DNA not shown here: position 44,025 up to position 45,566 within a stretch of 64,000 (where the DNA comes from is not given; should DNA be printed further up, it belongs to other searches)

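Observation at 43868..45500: A compact IscB (OMEGA) RNA-guided nuclease element inserted into a phage genome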

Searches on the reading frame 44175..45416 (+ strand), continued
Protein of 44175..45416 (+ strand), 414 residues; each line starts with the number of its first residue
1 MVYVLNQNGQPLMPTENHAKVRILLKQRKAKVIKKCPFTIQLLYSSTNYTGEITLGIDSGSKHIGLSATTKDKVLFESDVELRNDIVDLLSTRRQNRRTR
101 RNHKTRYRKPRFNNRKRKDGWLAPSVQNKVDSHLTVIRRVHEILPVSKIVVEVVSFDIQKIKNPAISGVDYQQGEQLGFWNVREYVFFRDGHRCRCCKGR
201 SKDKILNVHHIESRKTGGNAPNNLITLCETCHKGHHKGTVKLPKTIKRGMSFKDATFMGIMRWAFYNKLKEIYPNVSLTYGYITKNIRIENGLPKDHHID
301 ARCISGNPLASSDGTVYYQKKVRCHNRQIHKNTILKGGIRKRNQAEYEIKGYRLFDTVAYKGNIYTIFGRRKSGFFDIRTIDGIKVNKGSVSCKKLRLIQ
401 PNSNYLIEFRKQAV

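Call 30: find_homologous_proteins(query=window:44175-45416:+, max_evalue=1e-30)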
Query window:44175-45416:+ (414 aa): 8000 proteins with E <= 1e-30 among 8000 candidates; the best 120 are listed.
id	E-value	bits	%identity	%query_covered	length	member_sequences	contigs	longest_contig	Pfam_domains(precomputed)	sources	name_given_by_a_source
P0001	1.2e-281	952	100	100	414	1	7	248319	PF01844.30,PF14239.12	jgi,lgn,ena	jgi:N6-L-threonylcarbamoyladenine synthase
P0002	3.4e-262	887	92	100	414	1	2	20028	PF01844.30,PF14239.12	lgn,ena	-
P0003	1.2e-261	886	92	100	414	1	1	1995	PF01844.30,PF14239.12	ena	-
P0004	1.3e-261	886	92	100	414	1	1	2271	PF01844.30,PF14239.12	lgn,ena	-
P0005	7.9e-260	880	92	100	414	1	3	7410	PF01844.30,PF14239.12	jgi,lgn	-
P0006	1.1e-259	879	91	100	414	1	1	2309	PF01844.30,PF14239.12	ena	-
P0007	1.5e-259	879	91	100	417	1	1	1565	PF01844.30,PF14239.12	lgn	-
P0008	2.2e-259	878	91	100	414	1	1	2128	PF01844.30,PF14239.12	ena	-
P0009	7.0e-259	877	91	100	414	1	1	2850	PF01844.30,PF14239.12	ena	-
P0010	1.3e-258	876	91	100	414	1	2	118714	PF01844.30,PF14239.12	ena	-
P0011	2.3e-258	875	91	100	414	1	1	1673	PF01844.30,PF14239.12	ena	-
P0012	2.3e-258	875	91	100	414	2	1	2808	PF01844.30,PF14239.12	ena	-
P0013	2.2e-257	872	91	99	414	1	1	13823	PF01844.30,PF14239.12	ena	-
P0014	3.6e-257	871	90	100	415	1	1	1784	PF01844.30,PF14239.12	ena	-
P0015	1.6e-256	869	90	100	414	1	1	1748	PF01844.30,PF14239.12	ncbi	-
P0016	1.9e-256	869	91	99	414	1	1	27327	PF01844.30,PF14239.12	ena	-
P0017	5.4e-256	867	90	100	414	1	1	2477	PF01844.30,PF14239.12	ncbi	-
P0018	5.5e-256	867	90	100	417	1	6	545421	PF01844.30,PF14239.12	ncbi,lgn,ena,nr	ncbi:MAG: HNH endonuclease [Lachnospiraceae bacterium]|nr:HNH endonuclease [Lachnospiraceae bacteriu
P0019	1.1e-255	866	89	100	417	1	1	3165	PF01844.30,PF14239.12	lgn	-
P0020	1.8e-255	865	89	100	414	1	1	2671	PF01844.30,PF14239.12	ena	-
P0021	1.1e-254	863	90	100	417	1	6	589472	PF01844.30,PF14239.12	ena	-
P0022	3.2e-254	861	89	100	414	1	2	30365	PF01844.30,PF14239.12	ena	-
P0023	1.3e-253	859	89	100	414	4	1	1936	PF01844.30,PF14239.12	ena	-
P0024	4.0e-253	858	89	100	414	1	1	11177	PF01844.30,PF14239.12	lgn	-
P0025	2.3e-250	848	88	100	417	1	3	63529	PF01844.30,PF14239.12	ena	-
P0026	6.6e-250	847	88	100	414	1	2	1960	PF01844.30,PF14239.12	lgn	-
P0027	2.7e-249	845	88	100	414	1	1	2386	PF01844.30,PF14239.12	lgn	-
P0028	4.3e-249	844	87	100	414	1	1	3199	PF01844.30,PF14239.12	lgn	-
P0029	6.2e-249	844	87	100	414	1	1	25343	PF01844.30,PF14239.12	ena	-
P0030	2.5e-248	842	87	100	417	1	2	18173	PF01844.30,PF14239.12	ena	-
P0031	4.2e-248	841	88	100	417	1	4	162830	PF01844.30,PF14239.12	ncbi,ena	-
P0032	5.2e-248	841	86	100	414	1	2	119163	PF01844.30,PF14239.12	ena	-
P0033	1.7e-247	839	87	100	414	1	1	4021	PF01844.30,PF14239.12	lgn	-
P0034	2.9e-247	838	85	100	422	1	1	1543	PF01844.30,PF14239.12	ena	-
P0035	3.7e-247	838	85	100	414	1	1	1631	PF01844.30,PF14239.12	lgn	-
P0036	4.3e-247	838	85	100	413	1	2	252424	PF01844.30,PF14239.12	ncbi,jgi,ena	-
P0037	4.3e-247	838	86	100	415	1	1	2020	PF01844.30,PF14239.12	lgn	-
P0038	4.3e-247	838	87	99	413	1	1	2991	PF01844.30,PF14239.12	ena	-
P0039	9.7e-247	837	87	100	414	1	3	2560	PF01844.30,PF14239.12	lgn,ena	-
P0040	2.5e-246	835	86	99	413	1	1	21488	PF01844.30,PF14239.12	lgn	-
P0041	3.1e-246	835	87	99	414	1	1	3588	PF01844.30,PF14239.12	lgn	-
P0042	3.5e-246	835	86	100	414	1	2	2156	PF01844.30,PF14239.12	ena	-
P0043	4.2e-246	834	86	100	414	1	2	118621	PF01844.30,PF14239.12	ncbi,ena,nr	ncbi:MAG: HNH endonuclease [Lachnospiraceae bacterium]|nr:HNH endonuclease [Lachnospiraceae bacteriu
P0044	4.3e-246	834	86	100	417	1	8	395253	PF01844.30,PF14239.12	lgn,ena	-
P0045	6.2e-246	834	86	100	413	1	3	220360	PF01844.30,PF14239.12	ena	-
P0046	9.1e-246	833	86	100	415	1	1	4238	PF01844.30,PF14239.12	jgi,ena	-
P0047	9.9e-246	833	86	99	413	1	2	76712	PF01844.30,PF14239.12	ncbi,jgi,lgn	jgi:N6-L-threonylcarbamoyladenine synthase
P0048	1.0e-245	833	86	100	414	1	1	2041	PF01844.30,PF14239.12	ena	-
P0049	2.3e-245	832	85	100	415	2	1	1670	PF01844.30,PF14239.12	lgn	-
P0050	3.5e-245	831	85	100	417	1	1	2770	PF01844.30,PF14239.12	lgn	-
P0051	4.0e-245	831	86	100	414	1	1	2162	PF01844.30,PF14239.12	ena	-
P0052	8.6e-245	830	86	99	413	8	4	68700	PF01844.30,PF14239.12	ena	-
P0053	1.0e-244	830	85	100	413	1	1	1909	PF01844.30,PF14239.12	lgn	-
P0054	3.5e-244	828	86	99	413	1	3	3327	PF01844.30,PF14239.12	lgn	-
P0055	4.2e-244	828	85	100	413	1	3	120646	PF01844.30,PF14239.12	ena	-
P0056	5.2e-244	828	85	99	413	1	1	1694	PF01844.30,PF14239.12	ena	-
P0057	5.3e-244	828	85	100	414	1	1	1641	PF01844.30,PF14239.12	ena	-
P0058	6.2e-244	827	85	100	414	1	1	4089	PF01844.30,PF14239.12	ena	-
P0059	6.3e-244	827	86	99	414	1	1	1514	PF01844.30,PF14239.12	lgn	-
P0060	7.1e-244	827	85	99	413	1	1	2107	PF01844.30,PF14239.12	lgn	-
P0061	2.0e-243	826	85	100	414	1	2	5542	PF01844.30,PF14239.12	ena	-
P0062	2.3e-243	825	86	100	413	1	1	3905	PF01844.30,PF14239.12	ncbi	-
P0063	2.6e-243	825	89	97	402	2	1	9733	PF01844.30,PF14239.12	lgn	-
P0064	4.3e-243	825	85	99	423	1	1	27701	PF01844.30,PF14239.12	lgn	-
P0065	5.5e-243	824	86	100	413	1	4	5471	PF01844.30,PF14239.12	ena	-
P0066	1.1e-242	823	86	100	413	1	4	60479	PF01844.30,PF14239.12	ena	-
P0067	2.2e-242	822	85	100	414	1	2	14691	PF01844.30,PF14239.12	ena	-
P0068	2.3e-242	822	86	100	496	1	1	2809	PF01844.30,PF14239.12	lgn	-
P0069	2.4e-242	822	85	99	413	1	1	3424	PF01844.30,PF14239.12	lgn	-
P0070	2.6e-242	822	85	100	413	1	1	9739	PF01844.30,PF14239.12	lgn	-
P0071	6.3e-242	821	85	100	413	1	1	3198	PF01844.30,PF14239.12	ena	-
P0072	8.6e-242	820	85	100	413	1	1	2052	PF01844.30,PF14239.12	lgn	-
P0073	1.2e-241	820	85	100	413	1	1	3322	PF01844.30,PF14239.12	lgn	-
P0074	1.3e-241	820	85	100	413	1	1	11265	PF01844.30,PF14239.12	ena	-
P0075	4.6e-241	818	85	100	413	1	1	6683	PF01844.30,PF14239.12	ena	-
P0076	6.9e-241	817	85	100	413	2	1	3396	PF01844.30,PF14239.12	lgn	-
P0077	7.1e-241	817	84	100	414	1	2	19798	PF01844.30,PF14239.12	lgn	-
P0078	5.3e-240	814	84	100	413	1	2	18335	PF01844.30,PF14239.12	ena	-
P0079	1.2e-238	810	86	97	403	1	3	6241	PF01844.30,PF14239.12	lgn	-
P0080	3.9e-238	808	84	99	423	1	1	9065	PF01844.30,PF14239.12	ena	-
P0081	5.4e-238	808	84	99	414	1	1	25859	PF01844.30,PF14239.12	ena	-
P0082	6.5e-238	808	87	97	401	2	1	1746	PF01844.30,PF14239.12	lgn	-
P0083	1.3e-236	803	82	100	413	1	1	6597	PF01844.30,PF14239.12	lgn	-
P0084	5.3e-236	801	83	99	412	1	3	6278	PF01844.30,PF14239.12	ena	-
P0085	6.2e-236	801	85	96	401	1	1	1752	PF01844.30,PF14239.12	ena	-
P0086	7.2e-236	801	86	97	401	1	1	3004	PF01844.30,PF14239.12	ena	-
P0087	2.3e-234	796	74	99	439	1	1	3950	PF01844.30,PF14239.12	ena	-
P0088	3.1e-234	795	84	99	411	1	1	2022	PF01844.30,PF14239.12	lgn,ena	-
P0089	9.3e-234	794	83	99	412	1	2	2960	PF01844.30,PF14239.12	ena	-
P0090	1.5e-233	793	81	100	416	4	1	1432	PF01844.30,PF14239.12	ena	-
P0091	3.6e-233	792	83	100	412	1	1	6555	PF01844.30,PF14239.12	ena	-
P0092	6.1e-233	791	81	100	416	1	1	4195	PF01844.30,PF14239.12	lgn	-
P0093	1.1e-231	787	82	99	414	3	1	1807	PF01844.30,PF14239.12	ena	-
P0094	1.7e-231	786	82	100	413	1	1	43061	PF01844.30,PF14239.12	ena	-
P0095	2.1e-231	786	80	100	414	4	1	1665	PF01844.30,PF14239.12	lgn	-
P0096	2.6e-231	786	82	99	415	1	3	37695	PF01844.30,PF14239.12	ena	-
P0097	3.4e-231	785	80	100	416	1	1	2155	PF01844.30,PF14239.12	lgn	-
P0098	5.8e-231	785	81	99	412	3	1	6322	PF01844.30,PF14239.12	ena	-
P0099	6.7e-231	784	82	99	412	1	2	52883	PF01844.30,PF14239.12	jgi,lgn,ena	jgi:N6-L-threonylcarbamoyladenine synthase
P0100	7.9e-231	784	82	99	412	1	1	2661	PF01844.30,PF14239.12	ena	-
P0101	2.2e-230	783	82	99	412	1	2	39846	PF01844.30,PF14239.12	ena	-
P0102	2.4e-230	783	81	99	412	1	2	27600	PF01844.30,PF14239.12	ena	-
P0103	3.9e-230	782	80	100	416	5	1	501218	PF01844.30,PF14239.12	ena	-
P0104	7.8e-230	781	81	99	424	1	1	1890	PF01844.30,PF14239.12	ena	-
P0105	8.3e-230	781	83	99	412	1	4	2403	PF01844.30,PF14239.12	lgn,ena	-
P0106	1.3e-229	780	82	99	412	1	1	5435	PF01844.30,PF14239.12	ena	-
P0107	1.6e-229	780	79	100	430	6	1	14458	PF01844.30,PF14239.12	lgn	-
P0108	1.8e-229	780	82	99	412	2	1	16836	PF01844.30,PF14239.12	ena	-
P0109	1.9e-229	780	81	99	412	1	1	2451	PF01844.30,PF14239.12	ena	-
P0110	2.8e-229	779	80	100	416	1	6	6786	PF01844.30,PF14239.12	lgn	-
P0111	7.4e-229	778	80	100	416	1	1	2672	PF01844.30,PF14239.12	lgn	-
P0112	8.8e-229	777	80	100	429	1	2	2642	PF01844.30,PF14239.12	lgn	-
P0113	1.2e-228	777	81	99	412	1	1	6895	PF01844.30,PF14239.12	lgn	-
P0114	1.3e-228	777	80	100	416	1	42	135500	PF01844.30,PF14239.12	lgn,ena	-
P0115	1.3e-228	777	82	99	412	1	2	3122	PF01844.30,PF14239.12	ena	-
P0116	1.4e-228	777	82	99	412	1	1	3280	PF01844.30,PF14239.12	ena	-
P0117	1.6e-228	777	81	99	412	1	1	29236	PF01844.30,PF14239.12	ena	-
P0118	1.6e-228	777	82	99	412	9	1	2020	PF01844.30,PF14239.12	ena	-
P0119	2.2e-228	776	80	99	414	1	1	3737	PF01844.30,PF14239.12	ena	-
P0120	2.5e-228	776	81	99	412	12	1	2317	PF01844.30,PF14239.12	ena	-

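Call 31: find_encoding_contigs(protein=P0010, flank=5000, max_places=4)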
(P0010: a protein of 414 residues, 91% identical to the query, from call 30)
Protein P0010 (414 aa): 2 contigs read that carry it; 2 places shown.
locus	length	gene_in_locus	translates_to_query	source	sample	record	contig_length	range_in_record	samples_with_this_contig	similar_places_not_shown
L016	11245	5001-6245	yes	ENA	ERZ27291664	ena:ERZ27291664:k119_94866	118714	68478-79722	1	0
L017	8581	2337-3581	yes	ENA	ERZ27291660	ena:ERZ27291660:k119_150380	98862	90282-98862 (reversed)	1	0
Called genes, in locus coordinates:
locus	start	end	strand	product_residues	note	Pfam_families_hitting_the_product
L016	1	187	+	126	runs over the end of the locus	-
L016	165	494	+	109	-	-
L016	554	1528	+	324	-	PF13930:Endonuclea_NS_2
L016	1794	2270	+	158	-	-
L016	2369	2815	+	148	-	PF07963:N_methyl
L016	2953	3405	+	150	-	PF01668:SmpB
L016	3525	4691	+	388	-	-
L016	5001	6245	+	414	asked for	PF14239:RRXRR, PF01844:HNH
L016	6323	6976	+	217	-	-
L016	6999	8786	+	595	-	PF10087:DUF2325 (faint)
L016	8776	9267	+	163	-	-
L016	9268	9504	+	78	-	PF00381:PTS-HPr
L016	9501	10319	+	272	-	-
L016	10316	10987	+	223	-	-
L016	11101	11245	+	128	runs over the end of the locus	-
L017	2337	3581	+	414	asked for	PF14239:RRXRR, PF01844:HNH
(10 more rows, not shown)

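Call 32: find_encoding_contigs(protein=P0036, flank=5000, max_places=4)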
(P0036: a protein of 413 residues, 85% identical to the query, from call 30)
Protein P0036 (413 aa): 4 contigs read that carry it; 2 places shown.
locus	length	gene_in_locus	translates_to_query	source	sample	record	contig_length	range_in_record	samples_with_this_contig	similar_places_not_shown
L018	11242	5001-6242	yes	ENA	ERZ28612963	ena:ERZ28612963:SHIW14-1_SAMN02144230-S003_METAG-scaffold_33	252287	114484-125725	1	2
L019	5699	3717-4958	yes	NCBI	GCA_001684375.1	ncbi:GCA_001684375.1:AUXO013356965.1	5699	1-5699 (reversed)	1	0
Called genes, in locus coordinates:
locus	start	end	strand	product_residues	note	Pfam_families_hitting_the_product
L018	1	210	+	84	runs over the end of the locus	-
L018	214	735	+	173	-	-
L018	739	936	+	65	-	-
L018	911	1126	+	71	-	-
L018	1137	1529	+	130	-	-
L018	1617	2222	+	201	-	PF06094:GGACT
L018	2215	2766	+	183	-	-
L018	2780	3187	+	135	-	-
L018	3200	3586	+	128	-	-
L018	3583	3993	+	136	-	-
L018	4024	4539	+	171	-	-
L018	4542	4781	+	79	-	-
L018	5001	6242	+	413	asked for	PF14239:RRXRR, PF01844:HNH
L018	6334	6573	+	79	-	-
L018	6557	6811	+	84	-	-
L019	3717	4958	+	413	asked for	PF14239:RRXRR, PF01844:HNH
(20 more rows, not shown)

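Call 33: find_encoding_contigs(protein=P0018, flank=5000, max_places=6)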
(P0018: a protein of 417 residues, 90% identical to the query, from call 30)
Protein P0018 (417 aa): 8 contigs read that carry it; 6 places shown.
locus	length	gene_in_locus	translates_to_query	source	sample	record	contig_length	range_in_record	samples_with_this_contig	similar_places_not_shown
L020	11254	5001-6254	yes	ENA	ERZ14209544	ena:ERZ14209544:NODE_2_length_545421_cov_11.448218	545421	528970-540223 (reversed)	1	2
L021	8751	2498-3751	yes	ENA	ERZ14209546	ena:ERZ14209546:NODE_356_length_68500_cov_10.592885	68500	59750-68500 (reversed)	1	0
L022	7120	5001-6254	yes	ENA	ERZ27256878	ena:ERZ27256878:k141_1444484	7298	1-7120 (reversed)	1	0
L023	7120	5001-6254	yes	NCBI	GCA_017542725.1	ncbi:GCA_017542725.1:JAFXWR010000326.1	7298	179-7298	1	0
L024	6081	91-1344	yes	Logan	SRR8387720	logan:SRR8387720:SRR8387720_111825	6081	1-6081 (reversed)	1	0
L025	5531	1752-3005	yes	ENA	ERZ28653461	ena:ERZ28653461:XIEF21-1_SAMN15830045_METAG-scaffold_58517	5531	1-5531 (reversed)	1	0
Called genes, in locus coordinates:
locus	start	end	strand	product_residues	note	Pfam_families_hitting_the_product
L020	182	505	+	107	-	-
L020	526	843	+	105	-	-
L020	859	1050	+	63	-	-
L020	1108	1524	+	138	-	-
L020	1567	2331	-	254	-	PF00535:Glycos_transf_2, PF10111:Glyco_tranf_2_2 (weak)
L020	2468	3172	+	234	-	-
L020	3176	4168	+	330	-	-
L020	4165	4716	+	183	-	-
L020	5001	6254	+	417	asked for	PF14239:RRXRR, PF01844:HNH (weak)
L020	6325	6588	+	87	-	-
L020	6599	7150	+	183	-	-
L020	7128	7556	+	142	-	-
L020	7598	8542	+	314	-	-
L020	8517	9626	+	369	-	PF00990:GGDEF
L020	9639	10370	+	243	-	PF00497:SBP_bac_3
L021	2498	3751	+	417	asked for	PF14239:RRXRR, PF01844:HNH (weak)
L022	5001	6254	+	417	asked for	PF14239:RRXRR, PF01844:HNH (weak)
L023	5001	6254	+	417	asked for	PF14239:RRXRR, PF01844:HNH (weak)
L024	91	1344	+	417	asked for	PF14239:RRXRR, PF01844:HNH (weak)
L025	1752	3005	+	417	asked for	PF14239:RRXRR, PF01844:HNH (weak)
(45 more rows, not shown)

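Call 59: find_related_loci(query=window:44175-45416:+, collection=genome_contigs, flank=2500)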
Query window:44175-45416:+ (414 aa) in genome_contigs; peptide patterns used: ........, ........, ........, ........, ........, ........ (x = any residue, [..] = any of these).
510 stretches matched a pattern; 413 encode a relative of the query (tblastn E <= 1e-3); the best 80 are kept; 80 distinct loci.
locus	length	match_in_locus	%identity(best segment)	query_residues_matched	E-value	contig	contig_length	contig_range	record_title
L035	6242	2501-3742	86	1-414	0e+0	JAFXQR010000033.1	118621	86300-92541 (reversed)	MAG: Lachnospiraceae bacterium isolate RGIG6658 Sheep_Rumen-1__c219272, whole genome shotgun sequence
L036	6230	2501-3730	83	1-411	0e+0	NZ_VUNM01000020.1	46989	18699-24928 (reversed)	Sharpea porci strain CA-Schmier-601-WT-3 seq20, whole genome shotgun sequence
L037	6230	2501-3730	80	1-411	0e+0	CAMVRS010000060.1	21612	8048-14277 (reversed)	MAG TPA_asm: uncultured Lachnospiraceae bacterium isolate SRR8387718_bin.32_metaWRAP_v1.3_MAG genome assembly, contig: E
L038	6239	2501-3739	75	1-414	0e+0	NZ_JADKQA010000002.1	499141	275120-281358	Clostridium vitabionis strain YH-T4B42 contig2, whole genome shotgun sequence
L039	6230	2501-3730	79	1-411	0e+0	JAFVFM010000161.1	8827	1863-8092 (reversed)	MAG: Solobacterium sp. isolate RGIG5123 Roe_deer_Rumen.Co__c838612, whole genome shotgun sequence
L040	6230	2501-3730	78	1-411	0e+0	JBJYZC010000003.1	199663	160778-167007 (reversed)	Lachnospiraceae bacterium YH-ros2226 contig3, whole genome shotgun sequence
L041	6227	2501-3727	80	1-410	0e+0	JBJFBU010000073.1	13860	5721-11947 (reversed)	MAG: Candidatus Gastranaerophilaceae bacterium isolate PUUB14_bin.062 NODE_4091_length_13860_cov_5.257008, whole genome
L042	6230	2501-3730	76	1-411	0e+0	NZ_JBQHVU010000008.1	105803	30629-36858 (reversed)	Candidatus Weimeria sp. HCP3S3_B5 contig00008, whole genome shotgun sequence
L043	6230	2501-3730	80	1-411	0e+0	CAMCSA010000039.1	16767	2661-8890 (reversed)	MAG: uncultured Erysipelotrichaceae bacterium isolate SRR17382105_bin.15_metaWRAP_v1.3_MAG genome assembly, contig: ERZ1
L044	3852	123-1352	77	1-411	0e+0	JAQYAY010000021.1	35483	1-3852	MAG: Lachnospiraceae bacterium isolate SUG1701 k141_172151, whole genome shotgun sequence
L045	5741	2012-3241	78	1-411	0e+0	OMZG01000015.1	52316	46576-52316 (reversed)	uncultured Lachnospiraceae bacterium isolate RUG096 genome assembly, contig: scaffold_545, whole genome shotgun sequence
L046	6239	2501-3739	76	1-414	0e+0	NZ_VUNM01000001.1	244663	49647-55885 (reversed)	Sharpea porci strain CA-Schmier-601-WT-3 seq1, whole genome shotgun sequence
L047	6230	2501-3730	76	1-411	0e+0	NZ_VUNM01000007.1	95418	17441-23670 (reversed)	Sharpea porci strain CA-Schmier-601-WT-3 seq7, whole genome shotgun sequence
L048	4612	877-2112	75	1-413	0e+0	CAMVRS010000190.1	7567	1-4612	MAG TPA_asm: uncultured Lachnospiraceae bacterium isolate SRR8387718_bin.32_metaWRAP_v1.3_MAG genome assembly, contig: E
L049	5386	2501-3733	75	1-411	0e+0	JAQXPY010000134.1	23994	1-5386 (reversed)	MAG: Clostridiales bacterium isolate SUG1417 k141_9428528, whole genome shotgun sequence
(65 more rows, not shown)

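Call 76: find_encoding_contigs(protein=P0002, flank=4000, max_places=3)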
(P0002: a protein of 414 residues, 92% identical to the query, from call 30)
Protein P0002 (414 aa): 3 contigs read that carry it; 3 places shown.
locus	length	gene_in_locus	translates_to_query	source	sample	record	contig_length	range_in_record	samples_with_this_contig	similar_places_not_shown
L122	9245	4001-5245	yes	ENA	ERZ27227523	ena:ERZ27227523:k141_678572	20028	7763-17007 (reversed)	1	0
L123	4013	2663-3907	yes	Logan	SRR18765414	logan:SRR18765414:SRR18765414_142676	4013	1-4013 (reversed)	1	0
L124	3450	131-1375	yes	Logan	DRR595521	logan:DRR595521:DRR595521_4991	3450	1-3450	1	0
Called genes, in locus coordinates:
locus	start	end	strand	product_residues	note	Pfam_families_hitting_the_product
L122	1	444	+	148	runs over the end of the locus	-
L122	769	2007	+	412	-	PF14239:RRXRR, PF01844:HNH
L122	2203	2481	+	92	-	-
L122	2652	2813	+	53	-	-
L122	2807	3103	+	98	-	-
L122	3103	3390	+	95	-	-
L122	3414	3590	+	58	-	-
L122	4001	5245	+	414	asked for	PF14239:RRXRR, PF01844:HNH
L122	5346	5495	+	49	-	-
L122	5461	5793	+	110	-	-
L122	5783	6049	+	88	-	-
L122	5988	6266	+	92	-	-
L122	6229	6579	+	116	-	-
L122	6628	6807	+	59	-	-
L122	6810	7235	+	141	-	-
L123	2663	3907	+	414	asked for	PF14239:RRXRR, PF01844:HNH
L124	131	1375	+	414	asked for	PF14239:RRXRR, PF01844:HNH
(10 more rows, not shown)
